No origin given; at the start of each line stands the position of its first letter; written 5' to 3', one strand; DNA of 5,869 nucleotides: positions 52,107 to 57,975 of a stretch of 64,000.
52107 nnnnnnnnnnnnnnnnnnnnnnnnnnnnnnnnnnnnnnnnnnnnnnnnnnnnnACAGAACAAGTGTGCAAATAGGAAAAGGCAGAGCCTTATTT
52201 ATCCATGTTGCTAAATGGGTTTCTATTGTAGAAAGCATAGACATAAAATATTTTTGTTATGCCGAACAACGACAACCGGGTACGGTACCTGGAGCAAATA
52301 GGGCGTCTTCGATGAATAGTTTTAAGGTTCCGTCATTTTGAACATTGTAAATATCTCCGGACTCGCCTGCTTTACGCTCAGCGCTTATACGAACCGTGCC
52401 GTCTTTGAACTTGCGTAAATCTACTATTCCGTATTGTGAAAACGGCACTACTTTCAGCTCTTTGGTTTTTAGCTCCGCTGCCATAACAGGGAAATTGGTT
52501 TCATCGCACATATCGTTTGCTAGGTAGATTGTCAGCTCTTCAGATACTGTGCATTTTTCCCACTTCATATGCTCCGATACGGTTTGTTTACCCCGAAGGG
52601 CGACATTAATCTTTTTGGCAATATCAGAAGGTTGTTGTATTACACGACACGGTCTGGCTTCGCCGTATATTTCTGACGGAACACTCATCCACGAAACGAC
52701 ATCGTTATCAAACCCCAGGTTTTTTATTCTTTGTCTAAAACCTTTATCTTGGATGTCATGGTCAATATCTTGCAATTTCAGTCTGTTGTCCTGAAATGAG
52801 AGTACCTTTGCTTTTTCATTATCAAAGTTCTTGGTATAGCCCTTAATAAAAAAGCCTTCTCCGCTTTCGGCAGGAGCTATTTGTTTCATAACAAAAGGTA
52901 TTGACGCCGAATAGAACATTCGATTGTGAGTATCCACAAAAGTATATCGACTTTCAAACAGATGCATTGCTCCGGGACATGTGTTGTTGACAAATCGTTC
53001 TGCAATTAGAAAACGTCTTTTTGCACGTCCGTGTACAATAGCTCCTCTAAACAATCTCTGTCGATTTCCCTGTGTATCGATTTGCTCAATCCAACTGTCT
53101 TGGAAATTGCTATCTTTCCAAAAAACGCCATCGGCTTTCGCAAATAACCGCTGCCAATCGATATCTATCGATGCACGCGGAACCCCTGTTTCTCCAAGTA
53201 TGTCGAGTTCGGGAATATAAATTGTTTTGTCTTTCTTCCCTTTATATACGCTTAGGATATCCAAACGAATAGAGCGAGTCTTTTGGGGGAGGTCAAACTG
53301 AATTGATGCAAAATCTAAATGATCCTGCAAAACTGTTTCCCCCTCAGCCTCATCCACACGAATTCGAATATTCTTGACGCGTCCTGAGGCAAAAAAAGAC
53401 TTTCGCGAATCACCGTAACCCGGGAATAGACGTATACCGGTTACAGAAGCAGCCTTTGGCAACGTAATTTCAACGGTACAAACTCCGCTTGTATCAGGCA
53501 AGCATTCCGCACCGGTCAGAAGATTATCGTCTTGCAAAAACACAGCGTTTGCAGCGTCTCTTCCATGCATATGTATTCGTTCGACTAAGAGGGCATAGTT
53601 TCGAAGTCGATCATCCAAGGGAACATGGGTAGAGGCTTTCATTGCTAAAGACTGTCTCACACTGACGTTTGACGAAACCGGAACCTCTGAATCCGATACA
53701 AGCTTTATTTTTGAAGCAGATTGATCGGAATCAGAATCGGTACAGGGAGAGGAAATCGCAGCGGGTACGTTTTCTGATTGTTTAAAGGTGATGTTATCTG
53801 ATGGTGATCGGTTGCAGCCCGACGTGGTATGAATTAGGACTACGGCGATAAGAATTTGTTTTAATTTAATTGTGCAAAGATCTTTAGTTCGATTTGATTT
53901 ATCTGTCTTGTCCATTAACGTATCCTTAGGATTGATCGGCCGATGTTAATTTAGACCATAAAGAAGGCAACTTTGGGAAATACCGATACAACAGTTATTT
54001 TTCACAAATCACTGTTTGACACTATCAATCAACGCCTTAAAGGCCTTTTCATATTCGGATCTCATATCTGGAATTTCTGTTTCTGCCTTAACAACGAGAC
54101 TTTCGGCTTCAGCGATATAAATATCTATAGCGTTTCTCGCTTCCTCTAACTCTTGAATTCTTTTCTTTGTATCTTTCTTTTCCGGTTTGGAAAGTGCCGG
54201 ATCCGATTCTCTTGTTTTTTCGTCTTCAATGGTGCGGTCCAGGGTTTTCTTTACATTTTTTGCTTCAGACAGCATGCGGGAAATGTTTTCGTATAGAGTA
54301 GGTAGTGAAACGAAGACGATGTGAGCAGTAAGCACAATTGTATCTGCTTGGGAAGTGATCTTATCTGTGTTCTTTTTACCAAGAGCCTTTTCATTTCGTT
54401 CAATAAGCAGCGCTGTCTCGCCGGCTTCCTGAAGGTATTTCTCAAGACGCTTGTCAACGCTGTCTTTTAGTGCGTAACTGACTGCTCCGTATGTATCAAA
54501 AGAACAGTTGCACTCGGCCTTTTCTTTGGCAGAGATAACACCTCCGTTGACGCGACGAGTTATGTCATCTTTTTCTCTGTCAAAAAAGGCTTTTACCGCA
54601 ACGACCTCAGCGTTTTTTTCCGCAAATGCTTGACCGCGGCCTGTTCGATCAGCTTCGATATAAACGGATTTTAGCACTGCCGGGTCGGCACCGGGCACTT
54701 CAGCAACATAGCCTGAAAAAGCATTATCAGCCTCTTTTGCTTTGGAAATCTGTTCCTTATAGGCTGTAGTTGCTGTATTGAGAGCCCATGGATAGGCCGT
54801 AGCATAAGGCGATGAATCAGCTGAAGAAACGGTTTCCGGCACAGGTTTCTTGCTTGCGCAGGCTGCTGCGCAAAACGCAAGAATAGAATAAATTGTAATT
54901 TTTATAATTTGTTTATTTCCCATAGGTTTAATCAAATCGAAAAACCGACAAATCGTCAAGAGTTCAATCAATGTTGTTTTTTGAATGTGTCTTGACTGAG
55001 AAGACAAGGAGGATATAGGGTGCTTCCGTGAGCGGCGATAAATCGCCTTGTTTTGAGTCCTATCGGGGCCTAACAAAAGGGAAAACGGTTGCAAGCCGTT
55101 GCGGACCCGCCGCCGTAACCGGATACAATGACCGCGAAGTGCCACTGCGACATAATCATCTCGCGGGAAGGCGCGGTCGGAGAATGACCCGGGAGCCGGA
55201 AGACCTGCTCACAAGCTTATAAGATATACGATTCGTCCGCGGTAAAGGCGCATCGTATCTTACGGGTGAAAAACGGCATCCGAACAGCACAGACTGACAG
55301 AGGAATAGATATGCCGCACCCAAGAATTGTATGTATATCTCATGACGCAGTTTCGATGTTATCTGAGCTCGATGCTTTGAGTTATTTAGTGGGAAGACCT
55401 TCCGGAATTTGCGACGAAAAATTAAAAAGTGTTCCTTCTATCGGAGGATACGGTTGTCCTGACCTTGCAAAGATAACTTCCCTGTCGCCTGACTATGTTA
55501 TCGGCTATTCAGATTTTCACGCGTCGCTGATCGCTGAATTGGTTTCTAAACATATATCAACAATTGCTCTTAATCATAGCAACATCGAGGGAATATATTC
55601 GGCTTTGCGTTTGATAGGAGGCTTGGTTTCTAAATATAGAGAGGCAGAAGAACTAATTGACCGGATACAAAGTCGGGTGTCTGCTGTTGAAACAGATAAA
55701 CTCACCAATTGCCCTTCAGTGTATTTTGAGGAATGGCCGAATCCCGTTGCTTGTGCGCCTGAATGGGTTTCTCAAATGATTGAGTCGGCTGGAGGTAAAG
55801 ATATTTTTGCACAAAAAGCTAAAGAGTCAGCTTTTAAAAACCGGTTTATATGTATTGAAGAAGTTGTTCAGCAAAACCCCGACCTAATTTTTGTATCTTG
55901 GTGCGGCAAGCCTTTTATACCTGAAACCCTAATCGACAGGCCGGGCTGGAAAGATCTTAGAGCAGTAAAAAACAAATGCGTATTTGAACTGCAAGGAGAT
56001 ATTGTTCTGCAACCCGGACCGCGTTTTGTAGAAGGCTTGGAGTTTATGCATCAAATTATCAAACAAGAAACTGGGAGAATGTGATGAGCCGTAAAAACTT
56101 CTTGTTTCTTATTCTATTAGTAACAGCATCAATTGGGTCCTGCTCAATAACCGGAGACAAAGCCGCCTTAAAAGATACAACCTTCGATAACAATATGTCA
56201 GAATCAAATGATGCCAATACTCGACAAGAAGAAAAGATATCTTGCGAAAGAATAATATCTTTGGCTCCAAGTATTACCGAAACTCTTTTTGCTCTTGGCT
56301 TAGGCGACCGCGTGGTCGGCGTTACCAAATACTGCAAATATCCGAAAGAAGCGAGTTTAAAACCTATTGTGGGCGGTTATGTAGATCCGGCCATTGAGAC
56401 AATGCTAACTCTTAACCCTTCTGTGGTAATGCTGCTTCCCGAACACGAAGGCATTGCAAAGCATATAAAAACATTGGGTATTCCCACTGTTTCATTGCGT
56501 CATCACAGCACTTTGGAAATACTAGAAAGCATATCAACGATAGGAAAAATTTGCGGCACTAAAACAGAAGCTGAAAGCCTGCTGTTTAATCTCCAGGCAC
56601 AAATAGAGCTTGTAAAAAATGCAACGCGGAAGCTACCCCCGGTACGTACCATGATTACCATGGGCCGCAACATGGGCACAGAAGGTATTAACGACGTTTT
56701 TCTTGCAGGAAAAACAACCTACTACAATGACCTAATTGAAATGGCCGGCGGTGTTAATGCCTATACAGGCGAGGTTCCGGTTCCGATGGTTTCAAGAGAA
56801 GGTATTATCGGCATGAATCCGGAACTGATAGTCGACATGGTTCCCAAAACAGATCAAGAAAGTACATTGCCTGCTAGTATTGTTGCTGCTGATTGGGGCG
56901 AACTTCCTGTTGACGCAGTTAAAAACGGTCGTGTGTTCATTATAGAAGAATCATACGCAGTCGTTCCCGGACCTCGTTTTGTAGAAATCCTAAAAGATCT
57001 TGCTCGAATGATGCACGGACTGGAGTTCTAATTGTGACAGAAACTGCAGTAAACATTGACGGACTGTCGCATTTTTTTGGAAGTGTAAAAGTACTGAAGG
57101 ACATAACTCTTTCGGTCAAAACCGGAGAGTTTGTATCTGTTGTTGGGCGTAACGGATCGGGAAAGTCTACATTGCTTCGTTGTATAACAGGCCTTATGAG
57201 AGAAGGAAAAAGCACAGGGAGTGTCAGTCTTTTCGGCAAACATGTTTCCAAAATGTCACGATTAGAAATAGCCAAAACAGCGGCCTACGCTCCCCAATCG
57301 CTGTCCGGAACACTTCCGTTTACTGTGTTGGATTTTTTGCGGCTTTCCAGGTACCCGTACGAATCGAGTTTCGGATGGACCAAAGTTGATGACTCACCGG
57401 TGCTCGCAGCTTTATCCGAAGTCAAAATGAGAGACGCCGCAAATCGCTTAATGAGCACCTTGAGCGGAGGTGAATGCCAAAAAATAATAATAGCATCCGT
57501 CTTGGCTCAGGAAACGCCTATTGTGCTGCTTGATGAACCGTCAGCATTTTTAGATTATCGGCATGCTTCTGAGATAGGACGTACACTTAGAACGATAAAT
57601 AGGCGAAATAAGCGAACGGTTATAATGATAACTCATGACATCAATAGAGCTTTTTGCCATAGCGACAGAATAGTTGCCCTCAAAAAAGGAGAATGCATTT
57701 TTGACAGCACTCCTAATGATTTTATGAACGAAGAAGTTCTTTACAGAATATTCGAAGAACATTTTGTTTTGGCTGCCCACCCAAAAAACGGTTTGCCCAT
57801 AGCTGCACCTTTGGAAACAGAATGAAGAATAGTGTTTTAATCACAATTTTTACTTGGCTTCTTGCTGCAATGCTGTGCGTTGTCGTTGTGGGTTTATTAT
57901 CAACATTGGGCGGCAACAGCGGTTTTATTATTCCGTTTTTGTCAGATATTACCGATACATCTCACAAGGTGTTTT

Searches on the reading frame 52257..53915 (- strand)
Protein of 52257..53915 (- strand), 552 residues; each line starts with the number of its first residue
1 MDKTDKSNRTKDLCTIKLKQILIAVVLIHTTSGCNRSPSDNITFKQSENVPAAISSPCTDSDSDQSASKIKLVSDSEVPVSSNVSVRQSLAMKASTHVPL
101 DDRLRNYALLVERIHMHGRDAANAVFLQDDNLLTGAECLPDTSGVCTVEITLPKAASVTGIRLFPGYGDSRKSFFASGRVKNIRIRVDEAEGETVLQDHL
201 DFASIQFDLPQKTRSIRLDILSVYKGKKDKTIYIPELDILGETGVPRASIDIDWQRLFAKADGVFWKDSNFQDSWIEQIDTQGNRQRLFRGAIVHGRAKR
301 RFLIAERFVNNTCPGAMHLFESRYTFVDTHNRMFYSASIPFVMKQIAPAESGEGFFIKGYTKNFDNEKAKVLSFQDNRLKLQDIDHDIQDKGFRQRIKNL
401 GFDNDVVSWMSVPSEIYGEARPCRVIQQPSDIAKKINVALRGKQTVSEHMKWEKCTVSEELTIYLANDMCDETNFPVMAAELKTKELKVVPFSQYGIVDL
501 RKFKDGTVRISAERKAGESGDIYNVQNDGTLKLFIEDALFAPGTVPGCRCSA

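Call 59: search_protein_families(library=pfam, proteins=[window:52257-53915:-], max_evalue=0.00001)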
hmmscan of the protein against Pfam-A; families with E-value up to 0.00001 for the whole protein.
window:52257-53915:- (552 aa): 1 family
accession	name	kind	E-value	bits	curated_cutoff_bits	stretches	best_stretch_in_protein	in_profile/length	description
PF25302.1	NADase_transloc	-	7.2e-09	36.4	27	1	147-237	50-143/146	NAD glycohydrolase translocation F5/8 type C domain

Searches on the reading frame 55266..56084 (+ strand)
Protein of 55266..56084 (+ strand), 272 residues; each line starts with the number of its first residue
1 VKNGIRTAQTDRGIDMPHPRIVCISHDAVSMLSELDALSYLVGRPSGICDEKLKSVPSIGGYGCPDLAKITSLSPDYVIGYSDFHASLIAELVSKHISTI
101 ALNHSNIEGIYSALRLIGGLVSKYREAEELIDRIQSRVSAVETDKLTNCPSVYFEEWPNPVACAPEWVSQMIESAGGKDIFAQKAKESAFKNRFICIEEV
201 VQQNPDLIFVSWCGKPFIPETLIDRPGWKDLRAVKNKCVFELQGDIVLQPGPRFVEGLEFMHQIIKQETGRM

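Call 59: search_protein_families(library=pfam, proteins=[window:55266-56084:+], max_evalue=0.00001)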
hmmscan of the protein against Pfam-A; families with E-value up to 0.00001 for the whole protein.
window:55266-56084:+ (272 aa): 1 family
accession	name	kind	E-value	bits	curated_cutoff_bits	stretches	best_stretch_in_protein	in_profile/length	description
PF01497.23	Peripla_BP_2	-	1.1e-30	107.2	27.5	1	21-243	1-232/235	Periplasmic binding protein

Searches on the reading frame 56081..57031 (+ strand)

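Call 59: search_protein_families(library=pfam, proteins=[window:56081-57031:+], max_evalue=0.00001)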
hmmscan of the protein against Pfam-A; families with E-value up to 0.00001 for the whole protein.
window:56081-57031:+ (316 aa): 1 family
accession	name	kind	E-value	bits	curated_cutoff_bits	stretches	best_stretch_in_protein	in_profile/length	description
PF01497.23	Peripla_BP_2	-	1.4e-26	93.8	27.5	1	58-291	1-234/235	Periplasmic binding protein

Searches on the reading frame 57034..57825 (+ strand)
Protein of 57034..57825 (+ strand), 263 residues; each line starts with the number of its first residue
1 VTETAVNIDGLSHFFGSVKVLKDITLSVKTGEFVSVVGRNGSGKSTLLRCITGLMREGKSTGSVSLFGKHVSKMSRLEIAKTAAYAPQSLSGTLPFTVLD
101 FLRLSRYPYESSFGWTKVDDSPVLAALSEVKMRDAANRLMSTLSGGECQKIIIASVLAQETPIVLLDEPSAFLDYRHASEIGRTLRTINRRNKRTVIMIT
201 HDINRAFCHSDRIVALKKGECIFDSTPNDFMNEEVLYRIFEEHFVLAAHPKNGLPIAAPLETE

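Call 59: search_protein_families(library=pfam, proteins=[window:57034-57825:+], max_evalue=0.00001)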
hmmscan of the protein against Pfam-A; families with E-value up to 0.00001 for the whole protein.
window:57034-57825:+ (263 aa): 3 families
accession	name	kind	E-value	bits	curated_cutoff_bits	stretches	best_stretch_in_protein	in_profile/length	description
PF00005.33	ABC_tran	-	1.8e-26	93.8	25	1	21-170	1-136/137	ABC transporter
PF13304.12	AAA_21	-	1.8e-12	48.4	27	0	118-202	220-299/304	AAA domain, putative AbiEii toxin, Type IV TA system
PF02463.25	SMC_N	-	2.7e-10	40.5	40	1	31-216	24-211/220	RecF/RecN/SMC N terminal domain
